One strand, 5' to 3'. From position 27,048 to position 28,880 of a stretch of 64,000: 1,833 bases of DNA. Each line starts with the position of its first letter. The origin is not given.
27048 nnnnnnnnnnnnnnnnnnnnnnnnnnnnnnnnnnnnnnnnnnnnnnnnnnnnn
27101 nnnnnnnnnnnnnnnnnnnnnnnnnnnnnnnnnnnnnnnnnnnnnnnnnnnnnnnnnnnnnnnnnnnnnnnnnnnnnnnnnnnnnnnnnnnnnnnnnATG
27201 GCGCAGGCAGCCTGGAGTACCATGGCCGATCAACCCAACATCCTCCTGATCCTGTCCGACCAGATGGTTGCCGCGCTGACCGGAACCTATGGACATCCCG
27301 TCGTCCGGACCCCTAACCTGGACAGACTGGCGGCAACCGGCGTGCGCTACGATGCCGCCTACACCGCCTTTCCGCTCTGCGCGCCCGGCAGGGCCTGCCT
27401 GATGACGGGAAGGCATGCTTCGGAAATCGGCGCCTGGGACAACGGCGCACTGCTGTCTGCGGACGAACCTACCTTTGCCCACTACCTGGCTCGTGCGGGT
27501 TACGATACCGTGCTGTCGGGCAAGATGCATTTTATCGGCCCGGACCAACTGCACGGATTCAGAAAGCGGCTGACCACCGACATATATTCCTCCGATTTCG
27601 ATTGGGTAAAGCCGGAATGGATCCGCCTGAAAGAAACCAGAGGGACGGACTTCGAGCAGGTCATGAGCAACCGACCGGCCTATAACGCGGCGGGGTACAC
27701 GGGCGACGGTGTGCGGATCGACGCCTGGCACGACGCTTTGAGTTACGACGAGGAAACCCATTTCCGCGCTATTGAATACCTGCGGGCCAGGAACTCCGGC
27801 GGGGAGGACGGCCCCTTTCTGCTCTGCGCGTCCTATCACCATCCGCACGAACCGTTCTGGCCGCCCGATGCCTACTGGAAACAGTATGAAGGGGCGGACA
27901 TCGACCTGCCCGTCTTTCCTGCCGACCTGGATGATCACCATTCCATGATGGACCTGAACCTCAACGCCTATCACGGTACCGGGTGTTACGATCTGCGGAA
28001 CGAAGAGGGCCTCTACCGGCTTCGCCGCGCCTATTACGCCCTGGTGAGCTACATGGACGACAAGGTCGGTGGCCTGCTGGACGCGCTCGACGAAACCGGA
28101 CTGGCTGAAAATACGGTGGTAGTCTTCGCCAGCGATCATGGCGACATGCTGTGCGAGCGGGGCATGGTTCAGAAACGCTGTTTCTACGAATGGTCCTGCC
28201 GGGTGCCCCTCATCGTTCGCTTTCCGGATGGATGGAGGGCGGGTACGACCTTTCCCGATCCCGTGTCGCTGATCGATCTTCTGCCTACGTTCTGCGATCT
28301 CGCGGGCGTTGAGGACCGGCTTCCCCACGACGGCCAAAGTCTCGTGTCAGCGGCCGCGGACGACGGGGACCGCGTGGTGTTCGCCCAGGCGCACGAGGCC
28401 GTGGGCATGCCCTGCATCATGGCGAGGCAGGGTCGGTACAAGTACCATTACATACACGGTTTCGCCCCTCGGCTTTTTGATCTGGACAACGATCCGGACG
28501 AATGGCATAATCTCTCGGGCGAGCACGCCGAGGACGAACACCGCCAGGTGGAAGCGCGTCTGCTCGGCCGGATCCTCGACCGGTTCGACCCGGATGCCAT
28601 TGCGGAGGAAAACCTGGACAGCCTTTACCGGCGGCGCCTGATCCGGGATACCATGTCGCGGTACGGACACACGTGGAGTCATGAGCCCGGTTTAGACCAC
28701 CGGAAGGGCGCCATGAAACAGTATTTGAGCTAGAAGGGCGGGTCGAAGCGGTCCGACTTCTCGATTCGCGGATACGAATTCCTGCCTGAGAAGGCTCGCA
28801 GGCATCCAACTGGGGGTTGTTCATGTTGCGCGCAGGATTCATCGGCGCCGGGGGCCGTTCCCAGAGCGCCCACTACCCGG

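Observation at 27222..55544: Paralog-rich oxidative catabolic neighbourhood with no regulator or transporter signature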

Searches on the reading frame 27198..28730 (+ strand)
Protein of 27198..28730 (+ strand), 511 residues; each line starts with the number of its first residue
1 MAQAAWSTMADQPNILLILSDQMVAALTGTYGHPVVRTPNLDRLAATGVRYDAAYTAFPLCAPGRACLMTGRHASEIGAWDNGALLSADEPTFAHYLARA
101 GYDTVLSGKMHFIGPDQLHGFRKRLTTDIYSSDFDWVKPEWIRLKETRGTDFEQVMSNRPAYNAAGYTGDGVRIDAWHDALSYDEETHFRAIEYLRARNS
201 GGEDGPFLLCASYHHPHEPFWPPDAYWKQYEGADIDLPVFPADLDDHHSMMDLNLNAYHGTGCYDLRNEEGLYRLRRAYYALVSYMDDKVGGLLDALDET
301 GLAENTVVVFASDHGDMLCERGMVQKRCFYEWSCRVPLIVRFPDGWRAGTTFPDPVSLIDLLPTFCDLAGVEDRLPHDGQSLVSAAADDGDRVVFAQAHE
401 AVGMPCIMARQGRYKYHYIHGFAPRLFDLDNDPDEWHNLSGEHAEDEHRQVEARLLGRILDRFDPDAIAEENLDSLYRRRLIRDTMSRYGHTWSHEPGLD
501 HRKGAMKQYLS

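Call 5: search_protein_families(library=pfam, proteins=[window:27198-28730:+])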
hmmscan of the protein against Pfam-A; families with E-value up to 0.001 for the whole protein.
window:27198-28730:+ (511 aa): 5 families
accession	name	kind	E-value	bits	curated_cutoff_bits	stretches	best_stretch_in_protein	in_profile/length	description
PF00884.28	Sulfatase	-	5.1e-49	167.6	25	1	13-371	1-301/301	Sulfatase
PF16347.10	SGSH_C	-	7.6e-14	52.6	29.3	1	320-454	2-143/154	N-sulphoglucosamine sulphohydrolase, C-terminal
PF01663.27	Phosphodiest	-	1.3e-11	45.1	23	2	283-319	188-224/342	Type I phosphodiesterase / nucleotide pyrophosphatase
PF02995.22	DUF229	-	0.0003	20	25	1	278-316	305-343/496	Protein of unknown function (DUF229)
PF07394.17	DUF1501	-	0.00054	19.7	27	0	282-315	267-300/390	Protein of unknown function (DUF1501)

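Call 16: search_protein_families(library=ncbifam, proteins=[window:27198-28730:+], max_evalue=0.00001)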
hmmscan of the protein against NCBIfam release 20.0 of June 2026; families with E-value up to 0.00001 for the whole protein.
window:27198-28730:+ (511 aa): 4 families
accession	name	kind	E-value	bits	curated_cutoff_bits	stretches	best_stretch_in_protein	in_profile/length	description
TIGR03417.1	chol_sulfatase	equivalog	9.1e-130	433.8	433.45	1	12-507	2-485/500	choline-sulfatase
NF010322.0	PRK13759.1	equivalog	2.7e-78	263.6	481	1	10-455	4-453/486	arylsulfatase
NF045661.1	HdlasePehA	equivalog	1.8e-49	168.7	900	1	12-446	2-471/506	phosphoric/sulfuric ester hydrolase PehA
NF052527.1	Mn_arylsulf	exception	3.5e-40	138.3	850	1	12-443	1-435/479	manganese-dependent arylsulfatase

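Call 41: search_solved_structures(query=window:27222-28730:+, max_evalue=1e-30)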
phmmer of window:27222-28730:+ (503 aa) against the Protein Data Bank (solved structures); distinct sequences matched with E-value up to 1e-30: 16.
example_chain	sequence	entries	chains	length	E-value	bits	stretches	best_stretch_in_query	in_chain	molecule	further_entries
6fny_A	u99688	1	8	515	2.1e-80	274.2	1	4-490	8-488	Choline-sulfatase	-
7pth_A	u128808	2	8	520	3.7e-78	266.8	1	4-490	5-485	Choline sulfatase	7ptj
6g5z_A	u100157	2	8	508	5.9e-78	266.1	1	4-490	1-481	Choline-sulfatase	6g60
4upi_A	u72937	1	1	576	1.3e-45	159.4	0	181-442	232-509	SULFATASE FAMILY PROTEIN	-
5g2v_A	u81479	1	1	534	1.4e-42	149.4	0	4-109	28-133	N-ACETYLGLUCOSAMINE-6-SULFATASE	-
7oz8_AAA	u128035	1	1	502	3.1e-40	141.6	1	3-433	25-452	Choline-sulfatase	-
9ihk_D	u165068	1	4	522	7e-39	137.2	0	195-433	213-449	Sulfatase_S1_30A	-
7p24_AAA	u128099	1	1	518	6.7e-38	134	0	265-436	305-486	Mucin-desulfating sulfatase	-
6hhm_A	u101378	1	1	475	1.2e-36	129.8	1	3-449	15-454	Arylsulfatase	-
4upl_A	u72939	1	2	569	2.6e-36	128.7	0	194-437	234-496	SULFATASE FAMILY PROTEIN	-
9s03_A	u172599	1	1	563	5.3e-36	127.7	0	266-445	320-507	Putative sulfatase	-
7stt_A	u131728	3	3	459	1.3e-34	123.1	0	266-438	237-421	N-acetylgalactosamine-6-sulfatase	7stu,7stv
9s8y_A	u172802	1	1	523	8.2e-33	117.2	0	4-138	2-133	Sulfatase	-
7ebp_A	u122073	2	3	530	9.9e-33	116.9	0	4-138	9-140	Sulfatase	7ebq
4uph_A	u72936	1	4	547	5.4e-32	114.5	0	4-434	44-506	SULFATASE (SULFURIC ESTER HYDROLASE) PROTEIN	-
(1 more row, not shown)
